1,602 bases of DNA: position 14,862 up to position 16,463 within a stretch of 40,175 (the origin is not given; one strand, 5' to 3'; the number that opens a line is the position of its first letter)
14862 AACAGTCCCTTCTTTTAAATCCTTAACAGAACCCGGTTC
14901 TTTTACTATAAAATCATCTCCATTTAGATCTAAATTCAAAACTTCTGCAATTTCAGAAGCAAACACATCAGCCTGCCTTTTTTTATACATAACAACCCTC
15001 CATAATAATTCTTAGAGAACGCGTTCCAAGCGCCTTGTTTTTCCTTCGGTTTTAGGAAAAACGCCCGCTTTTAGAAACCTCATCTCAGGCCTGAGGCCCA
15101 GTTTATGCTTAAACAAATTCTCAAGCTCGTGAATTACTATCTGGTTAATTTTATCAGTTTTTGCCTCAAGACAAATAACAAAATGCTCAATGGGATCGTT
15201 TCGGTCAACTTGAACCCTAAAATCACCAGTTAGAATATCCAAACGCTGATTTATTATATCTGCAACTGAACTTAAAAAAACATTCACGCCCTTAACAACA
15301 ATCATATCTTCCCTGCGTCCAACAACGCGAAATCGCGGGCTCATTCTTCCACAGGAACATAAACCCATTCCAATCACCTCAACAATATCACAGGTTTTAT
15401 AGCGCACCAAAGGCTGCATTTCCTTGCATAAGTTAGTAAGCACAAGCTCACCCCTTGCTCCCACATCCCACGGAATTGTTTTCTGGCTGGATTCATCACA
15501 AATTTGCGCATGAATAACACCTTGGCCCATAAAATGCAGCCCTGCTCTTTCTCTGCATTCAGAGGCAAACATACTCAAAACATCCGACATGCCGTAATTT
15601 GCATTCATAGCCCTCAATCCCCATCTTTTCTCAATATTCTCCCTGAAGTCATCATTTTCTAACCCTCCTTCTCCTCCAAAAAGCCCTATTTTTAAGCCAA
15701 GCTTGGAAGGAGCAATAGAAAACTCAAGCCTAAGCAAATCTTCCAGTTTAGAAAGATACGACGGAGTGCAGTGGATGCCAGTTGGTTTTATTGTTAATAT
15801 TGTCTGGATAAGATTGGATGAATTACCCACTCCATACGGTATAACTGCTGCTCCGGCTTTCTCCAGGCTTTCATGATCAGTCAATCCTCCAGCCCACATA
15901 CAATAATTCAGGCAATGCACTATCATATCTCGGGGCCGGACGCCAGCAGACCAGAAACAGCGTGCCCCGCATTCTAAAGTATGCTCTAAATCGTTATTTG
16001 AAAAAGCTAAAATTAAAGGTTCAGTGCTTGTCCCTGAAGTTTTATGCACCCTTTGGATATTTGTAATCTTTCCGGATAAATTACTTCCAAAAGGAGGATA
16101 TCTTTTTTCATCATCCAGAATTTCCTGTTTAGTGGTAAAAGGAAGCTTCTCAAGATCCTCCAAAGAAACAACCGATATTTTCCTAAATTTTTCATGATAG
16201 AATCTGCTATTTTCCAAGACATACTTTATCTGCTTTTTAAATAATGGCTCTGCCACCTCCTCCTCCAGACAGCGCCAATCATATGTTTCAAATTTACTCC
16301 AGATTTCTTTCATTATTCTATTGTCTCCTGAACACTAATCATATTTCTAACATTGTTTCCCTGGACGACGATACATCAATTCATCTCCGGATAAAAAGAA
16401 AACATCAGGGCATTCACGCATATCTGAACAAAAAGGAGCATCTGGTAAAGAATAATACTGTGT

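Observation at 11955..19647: Seven-gene block that looks like an undescribed (beta-)aminoacyl / peptidyl glycan-tailoring module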

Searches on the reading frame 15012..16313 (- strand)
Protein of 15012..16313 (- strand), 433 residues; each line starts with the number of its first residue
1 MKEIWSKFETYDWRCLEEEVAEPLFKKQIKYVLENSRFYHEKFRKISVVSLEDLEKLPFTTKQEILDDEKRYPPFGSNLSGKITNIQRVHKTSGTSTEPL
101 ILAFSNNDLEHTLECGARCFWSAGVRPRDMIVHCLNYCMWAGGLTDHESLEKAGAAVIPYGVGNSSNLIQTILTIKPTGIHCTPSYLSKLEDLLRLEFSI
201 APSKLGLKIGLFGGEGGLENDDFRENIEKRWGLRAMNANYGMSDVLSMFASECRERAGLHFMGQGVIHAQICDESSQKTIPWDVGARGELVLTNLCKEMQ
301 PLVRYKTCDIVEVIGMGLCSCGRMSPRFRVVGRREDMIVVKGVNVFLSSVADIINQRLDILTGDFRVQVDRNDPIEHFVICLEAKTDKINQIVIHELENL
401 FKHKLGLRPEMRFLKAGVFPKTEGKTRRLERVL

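Call 4: search_protein_families(library=pfam, proteins=[window:15012-16313:-], max_evalue=0.01)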
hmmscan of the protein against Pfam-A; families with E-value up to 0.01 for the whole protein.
window:15012-16313:- (433 aa): 1 family
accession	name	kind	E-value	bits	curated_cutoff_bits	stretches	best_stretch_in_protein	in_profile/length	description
PF14535.12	AMP-binding_C_2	-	7.9e-07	29.7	25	1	342-429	1-92/96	AMP-binding enzyme C-terminal domain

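Call 5: search_protein_families(library=ncbifam, proteins=[window:15012-16313:-], max_evalue=0.01)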
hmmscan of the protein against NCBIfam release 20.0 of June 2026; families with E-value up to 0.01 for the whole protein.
window:15012-16313:- (433 aa): 13 families
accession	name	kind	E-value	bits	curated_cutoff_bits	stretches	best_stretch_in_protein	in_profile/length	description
TIGR02155.1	PA_CoA_ligase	equivalog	1.5e-63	214.8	646.3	1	25-429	16-418/422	phenylacetate--CoA ligase PaaK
NF041878.1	paak_haloarch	equivalog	3.8e-60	203.7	700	1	9-428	6-422/427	phenylacetate--CoA ligase PaaK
NF053551.1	FlxY_rubin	equivalog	2.9e-46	158.1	520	1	22-419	14-405/424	flexirubin biosynthesis putative acyl-CoA ligase FlxY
TIGR03335.1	F390_ftsA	equivalog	1.8e-32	112.7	458.7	1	9-400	7-396/445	coenzyme F390 synthetase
NF045666.1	DVU1553_fam_AMP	equivalog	7.9e-31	107.3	300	1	25-334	31-330/331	DVU_1553 family AMP-dependent CoA ligase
NF041217.1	BagE_FevW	exception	1.2e-11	44.3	800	1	34-354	29-331/424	bagremycin/ferroverdin synthetase BagE/FevW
NF006624.1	PRK09192.1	subfamily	6.4e-05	21.5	600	1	329-428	451-553/567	fatty acyl-AMP ligase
NF005850.0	PRK07768.1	subfamily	0.00011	20.6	572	1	329-429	431-537/545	long-chain-fatty-acid--CoA ligase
TIGR02304.1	aden_form_hyp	equivalog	0.00013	21.1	251.9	1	291-403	283-399/430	F390 synthetase-related protein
NF004837.0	PRK06187.1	subfamily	0.0013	17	476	1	92-355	178-443/531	long-chain-fatty-acid--CoA ligase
NF004229.0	PRK05677.1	subfamily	0.0022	16.6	879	1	328-405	449-528/563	long-chain-fatty-acid--CoA ligase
TIGR02372.1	4_coum_CoA_lig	equivalog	0.0042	15.8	334.7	1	327-405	290-362/386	4-coumarate--CoA ligase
NF006523.0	PRK08974.1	equivalog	0.0061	14.7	884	1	327-361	447-481/561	long-chain-fatty-acid--CoA ligase FadD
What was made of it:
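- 15012..16313 (-): Cassette gene 2: PaaK-like adenylate-forming (probably CoA) ligase (433 aa). TIGR02155 scores 215 bits against a cutoff of 646 (call 5).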

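Call 36: search_solved_structures(query=window:15012-16313:-, max_evalue=0.00001, show_alignments=1)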
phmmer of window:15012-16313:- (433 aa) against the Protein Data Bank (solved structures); distinct sequences matched with E-value up to 0.00001: 8.
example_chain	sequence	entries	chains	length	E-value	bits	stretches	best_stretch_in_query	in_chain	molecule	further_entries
4r1l_A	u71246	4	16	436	1.1e-55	192.1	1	24-429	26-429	Phenylacetate-coenzyme A ligase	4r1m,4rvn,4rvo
2y4o_A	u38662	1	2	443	7.8e-49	169.5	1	47-429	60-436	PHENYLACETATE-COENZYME A LIGASE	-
2y27_A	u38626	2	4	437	1.6e-45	158.6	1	26-428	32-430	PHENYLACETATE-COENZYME A LIGASE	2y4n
6hdw_A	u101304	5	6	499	2.2e-39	138.4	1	29-390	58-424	2-hydroxyisobutyryl-CoA synthetase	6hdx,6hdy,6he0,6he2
9s3l_A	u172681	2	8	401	5.1e-18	68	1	34-375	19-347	Phenylacetate-CoA ligase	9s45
6siw_B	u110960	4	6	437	3e-13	52.2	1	9-334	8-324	PaaK-like ligase (AMP-dependent synthetase and ligase) | AMP-dependent synthetase and ligase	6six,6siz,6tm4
6siw_A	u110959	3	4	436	3.1e-13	52.2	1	10-334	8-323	PaaK-like ligase (AMP-dependent synthetase and ligase) | AMP-dependent synthetase and ligase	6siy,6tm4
6wuq_A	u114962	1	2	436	4.4e-13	51.7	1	5-341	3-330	AjiA1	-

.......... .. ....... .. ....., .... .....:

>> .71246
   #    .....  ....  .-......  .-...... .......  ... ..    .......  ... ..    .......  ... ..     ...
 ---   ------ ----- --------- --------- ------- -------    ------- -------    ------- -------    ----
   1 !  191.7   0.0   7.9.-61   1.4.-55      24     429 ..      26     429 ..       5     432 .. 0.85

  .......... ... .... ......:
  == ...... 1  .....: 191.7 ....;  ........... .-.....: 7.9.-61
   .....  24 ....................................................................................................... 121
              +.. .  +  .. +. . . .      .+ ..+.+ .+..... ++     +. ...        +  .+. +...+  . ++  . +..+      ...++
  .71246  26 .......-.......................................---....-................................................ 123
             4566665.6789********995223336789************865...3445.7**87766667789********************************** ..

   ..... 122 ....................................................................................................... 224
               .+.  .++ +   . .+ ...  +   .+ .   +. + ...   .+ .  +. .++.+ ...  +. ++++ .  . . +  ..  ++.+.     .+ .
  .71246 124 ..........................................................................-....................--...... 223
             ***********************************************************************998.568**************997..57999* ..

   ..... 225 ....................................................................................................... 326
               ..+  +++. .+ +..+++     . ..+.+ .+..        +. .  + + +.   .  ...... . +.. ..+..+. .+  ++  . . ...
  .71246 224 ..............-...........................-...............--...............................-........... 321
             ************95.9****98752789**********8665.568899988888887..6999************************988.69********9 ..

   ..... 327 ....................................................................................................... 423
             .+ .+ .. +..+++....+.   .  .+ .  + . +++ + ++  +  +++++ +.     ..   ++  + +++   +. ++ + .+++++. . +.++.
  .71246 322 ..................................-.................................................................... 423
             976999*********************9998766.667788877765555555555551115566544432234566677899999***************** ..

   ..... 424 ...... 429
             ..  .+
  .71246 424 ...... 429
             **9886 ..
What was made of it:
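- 15012..16313 (-): The match to PaaK structures is full length (4R1L, 1e-55), and it also matches 2-hydroxyisobutyryl-CoA synthetase 6HDW (call 36).
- On PaaK-like subfamily of adenylate-forming enzymes: TSGTS and EGK align (call 36).
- Checked: PaaK-like, 15012-16313: TIGR02155 scores 214.8 bits against a cutoff of 646; the match to PaaK structure 4R1L is full length, 1e-55 (calls 5, 36).
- The nearest PaaK relatives act on phenylacetate or 2-hydroxyisobutyrate (call 36).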
